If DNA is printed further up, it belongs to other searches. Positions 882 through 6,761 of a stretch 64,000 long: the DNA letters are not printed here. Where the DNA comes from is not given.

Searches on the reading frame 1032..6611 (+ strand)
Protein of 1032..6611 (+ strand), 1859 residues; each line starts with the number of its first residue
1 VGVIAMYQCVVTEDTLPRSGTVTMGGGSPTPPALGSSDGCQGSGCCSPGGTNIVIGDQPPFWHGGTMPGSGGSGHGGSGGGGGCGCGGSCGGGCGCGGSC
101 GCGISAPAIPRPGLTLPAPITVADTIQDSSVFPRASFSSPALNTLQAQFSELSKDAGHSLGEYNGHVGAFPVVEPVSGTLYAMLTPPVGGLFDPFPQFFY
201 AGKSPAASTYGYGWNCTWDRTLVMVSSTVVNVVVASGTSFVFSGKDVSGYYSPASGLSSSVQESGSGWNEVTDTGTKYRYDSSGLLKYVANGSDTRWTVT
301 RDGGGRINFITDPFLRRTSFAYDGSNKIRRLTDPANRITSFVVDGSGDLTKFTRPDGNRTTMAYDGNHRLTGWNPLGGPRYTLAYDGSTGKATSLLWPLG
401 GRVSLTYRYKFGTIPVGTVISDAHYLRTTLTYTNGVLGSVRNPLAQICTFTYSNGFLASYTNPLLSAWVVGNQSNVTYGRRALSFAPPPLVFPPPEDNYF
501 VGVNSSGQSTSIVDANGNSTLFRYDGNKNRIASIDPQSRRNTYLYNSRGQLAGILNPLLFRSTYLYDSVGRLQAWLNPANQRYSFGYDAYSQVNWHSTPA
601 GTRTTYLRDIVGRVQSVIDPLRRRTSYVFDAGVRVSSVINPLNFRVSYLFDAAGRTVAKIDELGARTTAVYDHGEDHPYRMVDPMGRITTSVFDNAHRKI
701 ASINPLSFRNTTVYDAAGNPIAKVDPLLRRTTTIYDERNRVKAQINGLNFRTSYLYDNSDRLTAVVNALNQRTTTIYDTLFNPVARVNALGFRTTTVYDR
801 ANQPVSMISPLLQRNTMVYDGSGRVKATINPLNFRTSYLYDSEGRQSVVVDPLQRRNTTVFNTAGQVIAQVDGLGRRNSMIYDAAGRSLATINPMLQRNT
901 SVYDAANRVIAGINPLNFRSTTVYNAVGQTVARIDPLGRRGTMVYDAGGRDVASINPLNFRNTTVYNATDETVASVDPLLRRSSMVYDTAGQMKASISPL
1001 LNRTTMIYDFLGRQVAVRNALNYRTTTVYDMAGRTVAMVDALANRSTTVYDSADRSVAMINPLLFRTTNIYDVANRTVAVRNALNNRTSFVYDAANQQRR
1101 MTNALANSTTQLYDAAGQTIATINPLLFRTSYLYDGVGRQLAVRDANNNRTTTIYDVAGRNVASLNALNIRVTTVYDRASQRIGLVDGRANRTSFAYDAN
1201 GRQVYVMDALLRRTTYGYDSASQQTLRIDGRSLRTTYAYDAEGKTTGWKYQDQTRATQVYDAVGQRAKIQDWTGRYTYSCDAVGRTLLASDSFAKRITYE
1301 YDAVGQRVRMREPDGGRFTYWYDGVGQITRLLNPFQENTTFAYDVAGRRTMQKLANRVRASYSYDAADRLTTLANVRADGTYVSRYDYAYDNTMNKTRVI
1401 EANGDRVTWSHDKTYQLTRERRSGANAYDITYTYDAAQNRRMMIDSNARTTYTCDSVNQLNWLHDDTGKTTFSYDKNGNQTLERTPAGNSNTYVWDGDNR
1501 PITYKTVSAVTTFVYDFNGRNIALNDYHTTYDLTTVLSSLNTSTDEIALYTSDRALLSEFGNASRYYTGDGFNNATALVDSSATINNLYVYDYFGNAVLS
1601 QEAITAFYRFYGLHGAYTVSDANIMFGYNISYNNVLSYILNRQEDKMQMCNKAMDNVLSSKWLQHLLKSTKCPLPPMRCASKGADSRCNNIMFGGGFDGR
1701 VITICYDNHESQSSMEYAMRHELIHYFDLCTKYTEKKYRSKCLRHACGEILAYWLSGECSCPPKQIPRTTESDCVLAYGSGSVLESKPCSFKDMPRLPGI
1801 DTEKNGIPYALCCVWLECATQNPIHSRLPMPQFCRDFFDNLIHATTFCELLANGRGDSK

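Call 116: search_protein_families(library=pfam, proteins=[window:1032-6611:+], max_evalue=0.001)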
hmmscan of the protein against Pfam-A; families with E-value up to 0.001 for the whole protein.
window:1032-6611:+ (1859 aa): 5 families
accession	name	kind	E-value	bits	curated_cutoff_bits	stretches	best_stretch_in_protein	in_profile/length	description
PF05593.20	RHS_repeat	-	5e-72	237.5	22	2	344-371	2-29/38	RHS Repeat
PF09768.15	Peptidase_M76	-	3.3e-14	53.5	25.2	1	1649-1790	6-146/170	Peptidase M76 family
PF21785.3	Bflower_2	-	2.3e-11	43.9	38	0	881-981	20-100/112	5-fold beta-flower protein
PF17362.7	pXO2-34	-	4.4e-09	36.8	30.8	0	831-870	24-63/79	Family of unknown function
PF21784.3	Bflower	-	6.9e-05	23.6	25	0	1133-1208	3-64/116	4-fold beta flower protein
